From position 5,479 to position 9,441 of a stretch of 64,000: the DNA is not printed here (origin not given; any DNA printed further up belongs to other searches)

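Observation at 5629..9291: A third paralog with the same C-terminal module carries an NHL beta-propeller head and lies ~33 kb from the tandem pair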

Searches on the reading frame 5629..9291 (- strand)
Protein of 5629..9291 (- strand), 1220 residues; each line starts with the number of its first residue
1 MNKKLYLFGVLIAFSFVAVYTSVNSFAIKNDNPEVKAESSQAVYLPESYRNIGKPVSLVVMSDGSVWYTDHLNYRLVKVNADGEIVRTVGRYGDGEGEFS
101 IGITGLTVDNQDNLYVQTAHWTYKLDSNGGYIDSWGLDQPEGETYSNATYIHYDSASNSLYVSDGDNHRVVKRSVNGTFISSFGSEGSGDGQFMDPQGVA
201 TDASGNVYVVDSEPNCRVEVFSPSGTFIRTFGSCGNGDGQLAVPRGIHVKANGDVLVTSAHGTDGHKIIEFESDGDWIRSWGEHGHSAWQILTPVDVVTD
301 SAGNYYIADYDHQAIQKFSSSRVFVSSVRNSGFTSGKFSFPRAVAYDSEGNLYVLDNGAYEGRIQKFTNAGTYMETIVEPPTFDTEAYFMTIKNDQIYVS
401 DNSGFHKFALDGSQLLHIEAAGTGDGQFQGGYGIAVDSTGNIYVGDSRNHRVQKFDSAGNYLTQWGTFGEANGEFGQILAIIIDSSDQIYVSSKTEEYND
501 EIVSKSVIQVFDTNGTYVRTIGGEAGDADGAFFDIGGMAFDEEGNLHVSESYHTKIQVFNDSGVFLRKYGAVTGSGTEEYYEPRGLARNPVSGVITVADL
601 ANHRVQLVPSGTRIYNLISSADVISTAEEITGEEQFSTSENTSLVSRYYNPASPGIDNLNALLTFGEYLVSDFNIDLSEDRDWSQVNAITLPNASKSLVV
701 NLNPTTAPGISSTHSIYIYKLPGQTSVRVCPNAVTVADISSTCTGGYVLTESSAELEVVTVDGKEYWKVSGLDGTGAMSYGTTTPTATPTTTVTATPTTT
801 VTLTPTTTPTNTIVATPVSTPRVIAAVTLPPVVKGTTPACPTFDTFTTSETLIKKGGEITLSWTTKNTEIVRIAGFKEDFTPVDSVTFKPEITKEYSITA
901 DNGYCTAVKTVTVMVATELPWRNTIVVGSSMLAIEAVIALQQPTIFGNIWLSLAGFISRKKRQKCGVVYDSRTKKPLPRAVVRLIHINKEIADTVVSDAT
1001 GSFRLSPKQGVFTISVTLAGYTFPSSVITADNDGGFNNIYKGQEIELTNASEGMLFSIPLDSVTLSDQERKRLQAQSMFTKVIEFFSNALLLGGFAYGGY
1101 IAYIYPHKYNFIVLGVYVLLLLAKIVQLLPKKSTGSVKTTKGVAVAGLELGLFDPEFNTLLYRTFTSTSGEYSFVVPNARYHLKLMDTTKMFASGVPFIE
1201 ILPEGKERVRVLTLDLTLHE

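Call 6: search_protein_families(library=pfam, proteins=[window:5629-9291:-], max_evalue=0.01)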
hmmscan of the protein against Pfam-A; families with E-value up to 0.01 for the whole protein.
window:5629-9291:- (1220 aa): 12 families
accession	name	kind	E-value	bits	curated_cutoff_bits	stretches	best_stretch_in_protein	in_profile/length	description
PF01436.27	NHL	-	1.8e-33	113.4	20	4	433-455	6-28/28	NHL repeat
PF17170.10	DUF5128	-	9.3e-14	51.8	22.9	1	439-493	53-108/321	6-bladed beta-propeller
PF22701.2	Mala_s_1-like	-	5.4e-10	39.8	27.5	0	386-491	51-145/195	Mal s 1 allergenic protein-like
PF13620.12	CarboxypepD_reg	-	1.3e-09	38.7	32.3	1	966-1022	4-60/82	Carboxypeptidase regulatory-like domain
PF06739.17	SBBP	-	1.2e-08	35.2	20.5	0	431-445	15-29/38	Beta-propeller repeat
PF08450.18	SGL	-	9.6e-08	32.3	26.3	0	299-400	151-243/246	SMP-30/Gluconolactonase/LRE-like region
PF13715.12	CarbopepD_reg_2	-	1.1e-07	32.2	32.2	1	966-1034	3-68/88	CarboxypepD_reg-like domain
PF25021.1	TEN_NHL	-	7.5e-06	25.6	27.1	0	145-258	71-158/357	Teneurin NHL domain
PF13449.12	Phytase-like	-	3.2e-05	24.4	27.6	0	433-466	72-105/284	Esterase-like activity of phytase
PF06977.17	SdiA-regulated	-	7.2e-05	22.5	21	1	148-216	174-244/249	SdiA-regulated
PF07210.18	DUF1416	-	0.0017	18.6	23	0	967-1017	25-73/97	Protein of unknown function (DUF1416)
PF07494.17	Reg_prop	-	0.0047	17.4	20.4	0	433-446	9-22/24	Two component regulator propeller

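Call 7: search_protein_families(library=ncbifam, proteins=[window:5629-9291:-], max_evalue=0.01)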
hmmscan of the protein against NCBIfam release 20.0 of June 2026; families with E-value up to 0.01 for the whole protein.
window:5629-9291:- (1220 aa): 2 families
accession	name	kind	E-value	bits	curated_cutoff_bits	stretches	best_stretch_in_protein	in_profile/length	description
NF035926.1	scyF_NHL_VPEP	equivalog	5.6e-72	242.9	350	5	125-285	129-287/376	scytonemin biosynthesis PEP-CTERM protein ScyF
NF047780.1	LIC12708_fam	subfamily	4.7e-15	55.3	150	2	440-569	67-220/391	LIC_12708 family protein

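Call 24: find_encoding_contigs(protein=window:5629-9291:-, flank=3000, max_places=4)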
Protein window:5629-9291:- (1220 aa): 4 contigs read that carry it; 1 place shown.
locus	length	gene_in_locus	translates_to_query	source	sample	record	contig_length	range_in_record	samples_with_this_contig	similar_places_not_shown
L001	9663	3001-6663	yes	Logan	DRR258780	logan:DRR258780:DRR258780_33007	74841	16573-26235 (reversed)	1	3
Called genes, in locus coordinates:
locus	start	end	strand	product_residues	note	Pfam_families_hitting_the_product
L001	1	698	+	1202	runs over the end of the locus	-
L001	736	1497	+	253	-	PF09968:DUF2202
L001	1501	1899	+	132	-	-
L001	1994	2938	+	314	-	-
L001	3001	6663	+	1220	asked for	PF08450:SGL (faint), PF25021:TEN_NHL (faint), PF17170:DUF5128 (faint), PF06739:SBBP (faint), PF01436:NHL, PF13620:CarboxypepD_reg (weak), PF13715:CarbopepD_reg_2 (weak)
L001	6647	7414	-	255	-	-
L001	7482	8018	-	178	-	PF01936:NYN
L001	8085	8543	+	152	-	-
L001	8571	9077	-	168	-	-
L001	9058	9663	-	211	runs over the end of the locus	PF18920:DUF5671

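Call 34: search_protein_families(library=pfam, alignment_id=A3, max_evalue=0.00001)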
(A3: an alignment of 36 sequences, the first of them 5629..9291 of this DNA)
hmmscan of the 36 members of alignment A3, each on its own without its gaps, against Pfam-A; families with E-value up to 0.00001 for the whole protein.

A. member 1, window:5629-9291:- (1220 aa): 8 families
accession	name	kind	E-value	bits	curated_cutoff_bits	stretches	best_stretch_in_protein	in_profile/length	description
PF01436.27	NHL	-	1.8e-33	113.4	20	1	433-455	6-28/28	NHL repeat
PF17170.10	DUF5128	-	9.3e-14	51.8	22.9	0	439-493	53-108/321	6-bladed beta-propeller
PF22701.2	Mala_s_1-like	-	5.4e-10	39.8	27.5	0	386-491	51-145/195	Mal s 1 allergenic protein-like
PF13620.12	CarboxypepD_reg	-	1.3e-09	38.7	32.3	1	966-1022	4-60/82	Carboxypeptidase regulatory-like domain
PF06739.17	SBBP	-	1.2e-08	35.2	20.5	0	431-445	15-29/38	Beta-propeller repeat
PF08450.18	SGL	-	9.6e-08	32.3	26.3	0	299-400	151-243/246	SMP-30/Gluconolactonase/LRE-like region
PF13715.12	CarbopepD_reg_2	-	1.1e-07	32.2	32.2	1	966-1034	3-68/88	CarboxypepD_reg-like domain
PF25021.1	TEN_NHL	-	7.5e-06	25.6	27.1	0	145-258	71-158/357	Teneurin NHL domain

B. families by the number of members that match (of 36 scanned): 28 families (the first 25 are shown)
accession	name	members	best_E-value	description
PF13620.12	CarboxypepD_reg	18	2.3e-18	Carboxypeptidase regulatory-like domain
PF01436.27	NHL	10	9e-42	NHL repeat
PF17210.9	SdrD_B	10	9.3e-09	SdrD B-like domain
PF08450.18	SGL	8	5e-13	SMP-30/Gluconolactonase/LRE-like region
PF07581.17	Glug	7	2.5e-31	The GLUG motif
PF06739.17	SBBP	7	3.1e-13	Beta-propeller repeat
PF17802.7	SpaA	7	7.8e-08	Prealbumin-like fold domain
PF13715.12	CarbopepD_reg_2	7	1.1e-07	CarboxypepD_reg-like domain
PF25021.1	TEN_NHL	6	2.6e-15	Teneurin NHL domain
PF17170.10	DUF5128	6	1.2e-14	6-bladed beta-propeller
PF22701.2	Mala_s_1-like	6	5.4e-10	Mal s 1 allergenic protein-like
PF24684.1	Vgb_lyase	4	7.7e-10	Virginiamycin B lyase family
PF07210.18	DUF1416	4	1.7e-09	Protein of unknown function (DUF1416)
PF01483.27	P_proprotein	3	1.4e-13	Proprotein convertase P-domain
PF17164.10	DUF5122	2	1.1e-63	Domain of unknown function (DUF5122) beta-propeller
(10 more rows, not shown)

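Call 72: predict_structure(alignment_id=A4)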
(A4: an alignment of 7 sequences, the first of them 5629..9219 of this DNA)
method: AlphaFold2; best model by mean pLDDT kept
length: 1196 residues; sequences in the alignment: 7
mean_pLDDT: 63.1   pTM: 0.41
mean pLDDT of the five models: 63.1, 62.2, 60.6, 60.1, 55.3
residues with pLDDT >= 90: 184; 70-90: 348; 50-70: 274; < 50: 390
segments of 3 or more residues with pLDDT < 50: 1-28, 114-117, 306-309, 474-478, 587-690, 737-740, 749-814, 894-955, 972-978, 994-1018, 1033-1058, 1101-1109, 1130-1137, 1151-1156, 1170-1189
pLDDT, mean of each block of 10 residues (from residue 1): 23 23 37 87 79 70 60 70 91 89 80 58 88 91 90 89 90 92 91 92 91 79 91 74 85 84 68 89 82 84 55 71 89 71 71 73 87 89 89 81 86 93 92 91 87 91 92 53 90 85 74 89 83 86 71 66 85 76 59 34 28 33 30 33 38 32 28 30 29 58 63 54 67 55 57 28 25 26 27 41 40 59 69 77 79 75 77 80 76 45 41 37 29 27 28 46 56 47 60 43 30 45 56 41 38 45 59 66 59 62 45 72 58 43 64 48 54 32 37 61
secondary structure, 60 per line:
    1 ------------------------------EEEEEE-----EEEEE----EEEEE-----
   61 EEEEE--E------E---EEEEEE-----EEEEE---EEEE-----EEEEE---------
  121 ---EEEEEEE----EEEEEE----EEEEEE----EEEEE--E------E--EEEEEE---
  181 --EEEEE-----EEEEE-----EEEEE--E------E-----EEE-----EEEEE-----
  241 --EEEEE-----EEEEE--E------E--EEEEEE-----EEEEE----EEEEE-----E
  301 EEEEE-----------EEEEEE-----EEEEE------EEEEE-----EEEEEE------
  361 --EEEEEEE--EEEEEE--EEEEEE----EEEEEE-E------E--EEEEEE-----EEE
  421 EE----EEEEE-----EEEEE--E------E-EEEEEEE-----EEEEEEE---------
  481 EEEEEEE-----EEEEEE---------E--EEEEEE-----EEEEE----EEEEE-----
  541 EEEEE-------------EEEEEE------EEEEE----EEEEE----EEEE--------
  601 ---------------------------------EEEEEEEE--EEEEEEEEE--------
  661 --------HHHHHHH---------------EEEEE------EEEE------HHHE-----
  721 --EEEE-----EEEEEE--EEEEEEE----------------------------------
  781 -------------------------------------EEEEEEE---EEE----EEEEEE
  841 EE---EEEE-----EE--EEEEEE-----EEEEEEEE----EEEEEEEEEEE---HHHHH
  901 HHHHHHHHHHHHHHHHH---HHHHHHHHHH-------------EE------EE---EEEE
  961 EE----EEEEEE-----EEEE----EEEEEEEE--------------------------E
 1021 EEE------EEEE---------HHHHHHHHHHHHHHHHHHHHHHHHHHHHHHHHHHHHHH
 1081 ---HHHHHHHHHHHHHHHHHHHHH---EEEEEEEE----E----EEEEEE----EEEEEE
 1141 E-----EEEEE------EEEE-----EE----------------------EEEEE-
elements in order (helices of 4 or more, strands of 3 or more residues): E31-36 E42-46 E51-55 E61-65 E79-84 E90-94 E98-101 E107-111 E124-130 E135-140 E145-150 E155-159 E172-177 E183-187 E193-197 E203-207 E223-225 E231-235 E243-247 E253-257 E270-275 E281-285 E290-294 E300-305 E317-322 E328-332 E339-343 E349-354 E363-369 E372-377 E380-385 E390-395 E407-412 E418-422 E427-431 E437-441 E453-459 E465-471 E481-487 E493-498 E511-516 E522-526 E531-535 E541-545 E559-564 E571-575 E580-584 E589-592 E634-641 E644-652 H669-675 E691-695 E702-705 E723-726 E732-737 E740-746 E818-824 E828-830 E835-842 E846-849 E859-864 E870-877 E882-892 H896-917 H921-930 E957-962 E967-972 E978-981 E986-993 E1020-1023 E1030-1033 H1043-1080 H1084-1104 E1108-1115 E1125-1130 E1135-1141 E1147-1151 E1158-1161 E1191-1195

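Call 74: fold_search(model_id=the predicted structure, library=pdb)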
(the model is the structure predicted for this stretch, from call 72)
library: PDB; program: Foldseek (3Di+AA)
matches with E <= 10: 1510; with E <= 0.001: 972
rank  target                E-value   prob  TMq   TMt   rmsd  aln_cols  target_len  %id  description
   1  8j72_B                1.2e-22  1.00  0.12  0.50  19.6       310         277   29  Crystal structure of mammalian Trim71 in complex with lncRNA Trincr1 (released 2024-03-06)
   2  6xg7                  1.8e-22  1.00  0.14  0.57  19.4       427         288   23  1.3 A Resolution Structure of the of the NHL Repeat Region of D. melanogaster Thin (released 2020-12-16)
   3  8j72_A                2.6e-22  1.00  0.12  0.50  19.6       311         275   29  Crystal structure of mammalian Trim71 in complex with lncRNA Trincr1 (released 2024-03-06)
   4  6fpt_B                2.9e-22  1.00  0.12  0.37  21.9       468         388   24  Crystal structure of Danio rerio Lin41 filamin-NHL domains (released 2018-05-09)
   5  6d69                  3.4e-22  1.00  0.14  0.57  19.9       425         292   24  Crystal Structure of the NHL Repeat Region of D. melanogaster Thin (released 2019-04-24)
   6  6fpt_A                2.3e-21  1.00  0.12  0.36  22.2       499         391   23  Crystal structure of Danio rerio Lin41 filamin-NHL domains (released 2018-05-09)
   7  9jur                  2.5e-21  1.00  0.12  0.49  19.2       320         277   29  Crystal Structure of NHL domain of human E3 ubiquitin-protein ligase TRIM71 (released 2025-04-30)
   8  6fq3_A                3.0e-21  1.00  0.12  0.36  21.9       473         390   23  Crystal structure of Danio rerio Lin41 filamin-NHL domains in complex with lin-29A 5'UTR 13mer RNA (released 2018-05-09)
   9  7qrx_A                3.1e-20  1.00  0.12  0.49  19.3       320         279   29  Crystal structure of NHL domain of TRIM71 (released 2022-05-04)
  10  8s9p_B                3.6e-20  1.00  0.12  0.14  24.5       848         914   12  1:1:1 agrin/LRP4/MuSK complex (released 2023-05-17)
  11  7qrw                  4.3e-19  1.00  0.11  0.47  20.2       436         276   20  Crystal structure of NHL domain of TRIM3 (released 2022-05-04)
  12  9i3v_B                1.1e-18  1.00  0.18  0.06  23.3       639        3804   14  Cryo-EM structure of the human LRP2 ectodomain (released 2026-02-04)
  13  7b2r_A                1.1e-18  1.00  0.10  0.30  20.4       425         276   22  Crystal structure of NHL domain of TRIM2 (released 2021-01-13)
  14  8jxi_A                2.0e-18  1.00  0.18  0.18  22.1       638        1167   14  rat megalin RAP complex wingB (released 2024-06-19)
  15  8jxh_B                2.2e-18  1.00  0.18  0.18  22.7       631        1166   13  rat megalin RAP complex wingA (released 2024-06-19)
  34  8jxb_B                2.2e-17  1.00  0.18  0.19  22.5       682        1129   13  Cryo-EM structure of rat megalin wingAc (released 2024-06-19)
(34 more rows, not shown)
